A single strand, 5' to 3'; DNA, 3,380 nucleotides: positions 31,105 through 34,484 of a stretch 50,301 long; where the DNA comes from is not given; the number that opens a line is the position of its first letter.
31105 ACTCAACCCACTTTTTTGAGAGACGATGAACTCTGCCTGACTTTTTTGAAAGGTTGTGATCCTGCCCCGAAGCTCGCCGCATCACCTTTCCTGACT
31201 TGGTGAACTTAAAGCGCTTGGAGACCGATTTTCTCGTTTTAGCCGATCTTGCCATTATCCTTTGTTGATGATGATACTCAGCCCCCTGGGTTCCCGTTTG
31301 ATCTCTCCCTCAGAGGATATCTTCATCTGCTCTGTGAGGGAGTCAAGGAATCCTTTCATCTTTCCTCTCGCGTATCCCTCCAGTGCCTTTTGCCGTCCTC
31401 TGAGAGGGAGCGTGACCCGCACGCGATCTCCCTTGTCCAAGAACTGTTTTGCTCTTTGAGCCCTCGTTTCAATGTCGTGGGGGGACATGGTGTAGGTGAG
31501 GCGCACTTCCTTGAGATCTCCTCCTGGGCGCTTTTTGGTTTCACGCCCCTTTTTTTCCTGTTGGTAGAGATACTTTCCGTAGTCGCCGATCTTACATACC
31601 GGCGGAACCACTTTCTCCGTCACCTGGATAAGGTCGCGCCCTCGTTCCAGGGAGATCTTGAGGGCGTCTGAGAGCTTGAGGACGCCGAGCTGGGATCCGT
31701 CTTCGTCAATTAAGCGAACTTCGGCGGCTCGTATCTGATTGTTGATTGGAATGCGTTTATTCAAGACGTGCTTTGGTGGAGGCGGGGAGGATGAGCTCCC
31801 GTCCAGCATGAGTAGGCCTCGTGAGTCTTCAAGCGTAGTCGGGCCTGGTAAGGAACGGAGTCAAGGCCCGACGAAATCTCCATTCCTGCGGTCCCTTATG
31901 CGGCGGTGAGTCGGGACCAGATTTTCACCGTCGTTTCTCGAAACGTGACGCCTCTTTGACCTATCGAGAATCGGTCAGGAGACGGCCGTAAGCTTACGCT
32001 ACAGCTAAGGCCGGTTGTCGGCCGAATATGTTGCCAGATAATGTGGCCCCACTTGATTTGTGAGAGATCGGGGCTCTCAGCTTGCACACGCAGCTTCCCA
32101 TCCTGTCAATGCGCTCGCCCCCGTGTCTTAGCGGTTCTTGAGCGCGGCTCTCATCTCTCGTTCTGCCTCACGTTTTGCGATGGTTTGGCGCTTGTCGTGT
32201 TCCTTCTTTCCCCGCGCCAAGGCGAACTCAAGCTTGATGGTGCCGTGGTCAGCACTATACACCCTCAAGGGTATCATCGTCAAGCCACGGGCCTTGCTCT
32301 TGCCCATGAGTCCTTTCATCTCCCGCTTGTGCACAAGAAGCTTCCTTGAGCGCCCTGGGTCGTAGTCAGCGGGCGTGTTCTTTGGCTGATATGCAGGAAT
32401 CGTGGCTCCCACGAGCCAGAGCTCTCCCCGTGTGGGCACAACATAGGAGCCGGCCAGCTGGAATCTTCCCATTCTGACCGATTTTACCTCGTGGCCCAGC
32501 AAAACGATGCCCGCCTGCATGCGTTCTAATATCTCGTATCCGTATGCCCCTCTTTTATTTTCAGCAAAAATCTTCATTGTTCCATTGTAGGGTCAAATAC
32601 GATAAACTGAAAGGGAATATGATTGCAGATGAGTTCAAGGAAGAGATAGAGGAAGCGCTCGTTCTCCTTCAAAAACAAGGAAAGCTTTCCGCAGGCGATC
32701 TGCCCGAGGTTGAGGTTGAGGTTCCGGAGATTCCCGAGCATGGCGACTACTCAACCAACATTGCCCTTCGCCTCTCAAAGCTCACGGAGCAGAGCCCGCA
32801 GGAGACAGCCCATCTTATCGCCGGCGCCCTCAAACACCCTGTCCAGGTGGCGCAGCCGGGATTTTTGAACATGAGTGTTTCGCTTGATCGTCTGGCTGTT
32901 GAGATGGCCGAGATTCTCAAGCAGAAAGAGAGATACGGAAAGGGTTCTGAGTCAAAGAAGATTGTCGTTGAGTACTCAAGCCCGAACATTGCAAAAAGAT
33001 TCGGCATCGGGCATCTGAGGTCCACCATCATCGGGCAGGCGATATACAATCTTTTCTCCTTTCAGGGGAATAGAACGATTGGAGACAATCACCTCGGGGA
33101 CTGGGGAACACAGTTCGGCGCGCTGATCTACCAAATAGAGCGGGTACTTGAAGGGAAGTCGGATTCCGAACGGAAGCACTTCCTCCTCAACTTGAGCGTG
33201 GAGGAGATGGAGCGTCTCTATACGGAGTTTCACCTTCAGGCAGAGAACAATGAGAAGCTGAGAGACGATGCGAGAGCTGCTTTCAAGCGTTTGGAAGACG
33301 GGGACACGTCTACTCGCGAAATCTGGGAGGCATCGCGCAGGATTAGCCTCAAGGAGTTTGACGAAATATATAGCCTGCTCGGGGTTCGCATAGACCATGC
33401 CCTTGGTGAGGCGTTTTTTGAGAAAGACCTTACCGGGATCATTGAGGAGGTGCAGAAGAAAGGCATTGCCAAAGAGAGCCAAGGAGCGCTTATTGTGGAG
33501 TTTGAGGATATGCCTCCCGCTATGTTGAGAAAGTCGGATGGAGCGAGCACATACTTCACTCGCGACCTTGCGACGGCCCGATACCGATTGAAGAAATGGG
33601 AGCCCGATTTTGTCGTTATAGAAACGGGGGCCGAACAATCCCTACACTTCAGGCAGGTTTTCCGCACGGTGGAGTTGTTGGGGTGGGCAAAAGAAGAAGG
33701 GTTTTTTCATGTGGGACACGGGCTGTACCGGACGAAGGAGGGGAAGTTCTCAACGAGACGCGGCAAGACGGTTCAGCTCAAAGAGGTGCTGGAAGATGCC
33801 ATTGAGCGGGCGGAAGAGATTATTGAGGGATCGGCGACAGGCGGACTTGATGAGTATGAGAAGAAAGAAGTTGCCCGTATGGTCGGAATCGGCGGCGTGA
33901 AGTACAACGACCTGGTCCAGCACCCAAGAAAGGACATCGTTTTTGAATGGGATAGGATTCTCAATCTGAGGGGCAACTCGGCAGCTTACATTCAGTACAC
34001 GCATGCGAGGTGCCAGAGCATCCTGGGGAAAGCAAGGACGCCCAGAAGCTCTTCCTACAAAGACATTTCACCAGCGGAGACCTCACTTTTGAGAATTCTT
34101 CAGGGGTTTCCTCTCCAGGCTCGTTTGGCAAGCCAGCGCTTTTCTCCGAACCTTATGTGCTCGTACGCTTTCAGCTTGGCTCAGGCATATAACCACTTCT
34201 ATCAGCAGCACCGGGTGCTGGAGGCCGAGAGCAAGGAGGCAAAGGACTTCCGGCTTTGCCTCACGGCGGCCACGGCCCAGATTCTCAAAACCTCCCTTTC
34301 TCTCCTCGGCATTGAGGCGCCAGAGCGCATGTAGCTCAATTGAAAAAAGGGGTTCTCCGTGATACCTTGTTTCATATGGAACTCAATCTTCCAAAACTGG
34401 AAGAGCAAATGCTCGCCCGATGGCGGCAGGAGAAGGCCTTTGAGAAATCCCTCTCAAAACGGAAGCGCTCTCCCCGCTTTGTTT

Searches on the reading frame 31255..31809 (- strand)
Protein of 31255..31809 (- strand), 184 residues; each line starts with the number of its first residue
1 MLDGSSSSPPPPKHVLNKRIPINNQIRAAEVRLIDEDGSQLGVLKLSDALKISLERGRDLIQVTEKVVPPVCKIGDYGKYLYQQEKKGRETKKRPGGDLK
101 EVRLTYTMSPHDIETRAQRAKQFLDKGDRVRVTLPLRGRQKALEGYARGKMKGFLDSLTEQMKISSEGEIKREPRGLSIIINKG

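Call 33: search_protein_families(library=pfam, proteins=[window:31255-31809:-], max_evalue=0.001)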
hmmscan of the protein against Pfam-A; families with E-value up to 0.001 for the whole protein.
window:31255-31809:- (184 aa): 2 families
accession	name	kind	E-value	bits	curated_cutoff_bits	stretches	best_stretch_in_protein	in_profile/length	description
PF05198.21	IF3_N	-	3.1e-27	95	26.9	1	22-90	1-69/70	Translation initiation factor IF-3, N-terminal domain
PF00707.27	IF3_C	-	1e-15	57.8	34.8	1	99-180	3-82/86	Translation initiation factor IF-3, C-terminal domain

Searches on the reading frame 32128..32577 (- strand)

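Call 33: search_protein_families(library=pfam, proteins=[window:32128-32577:-], max_evalue=0.001)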
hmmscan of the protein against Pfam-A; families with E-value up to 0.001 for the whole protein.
window:32128-32577:- (149 aa): 1 family
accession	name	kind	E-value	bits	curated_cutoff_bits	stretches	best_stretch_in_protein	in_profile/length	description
PF01668.23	SmpB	-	2.7e-48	164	27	1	5-147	2-142/143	SmpB protein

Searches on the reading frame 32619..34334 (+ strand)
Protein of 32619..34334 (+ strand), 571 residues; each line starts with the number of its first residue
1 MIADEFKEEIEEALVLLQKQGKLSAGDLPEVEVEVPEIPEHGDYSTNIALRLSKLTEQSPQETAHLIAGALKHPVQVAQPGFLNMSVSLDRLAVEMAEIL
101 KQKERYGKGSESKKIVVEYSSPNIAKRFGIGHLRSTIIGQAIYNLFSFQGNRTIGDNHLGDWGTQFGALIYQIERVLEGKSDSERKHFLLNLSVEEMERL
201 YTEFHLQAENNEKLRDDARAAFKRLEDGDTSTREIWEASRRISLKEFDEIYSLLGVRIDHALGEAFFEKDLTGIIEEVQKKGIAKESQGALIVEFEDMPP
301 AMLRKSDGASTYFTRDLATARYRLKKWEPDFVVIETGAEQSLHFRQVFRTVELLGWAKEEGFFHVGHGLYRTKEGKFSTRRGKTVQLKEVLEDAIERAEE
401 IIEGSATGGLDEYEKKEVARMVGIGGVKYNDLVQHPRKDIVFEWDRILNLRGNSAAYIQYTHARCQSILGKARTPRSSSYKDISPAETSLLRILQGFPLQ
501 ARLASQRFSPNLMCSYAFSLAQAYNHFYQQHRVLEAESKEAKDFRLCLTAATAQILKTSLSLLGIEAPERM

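Call 71: search_protein_families(library=ncbifam, proteins=[window:32619-34334:+], max_evalue=1e-10)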
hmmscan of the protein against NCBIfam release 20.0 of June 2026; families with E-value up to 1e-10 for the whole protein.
window:32619-34334:+ (571 aa): 4 families
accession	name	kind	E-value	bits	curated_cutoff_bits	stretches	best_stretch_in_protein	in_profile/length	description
TIGR00456.1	argS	equivalog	2.7e-128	428.8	261.65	1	3-571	2-569/569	arginine--tRNA ligase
NF002447.0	PRK01611.3-4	equivalog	4.7e-80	269.7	460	2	333-571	363-613/613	arginine--tRNA ligase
NF002446.0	PRK01611.3-3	equivalog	3.7e-76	256.8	399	2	202-571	248-636/636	arginine--tRNA ligase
NF045898.1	ArgS_rel_codon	equivalog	1.3e-27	97.2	340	1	20-212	20-207/327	ArgS-related anticodon-binding protein NrtL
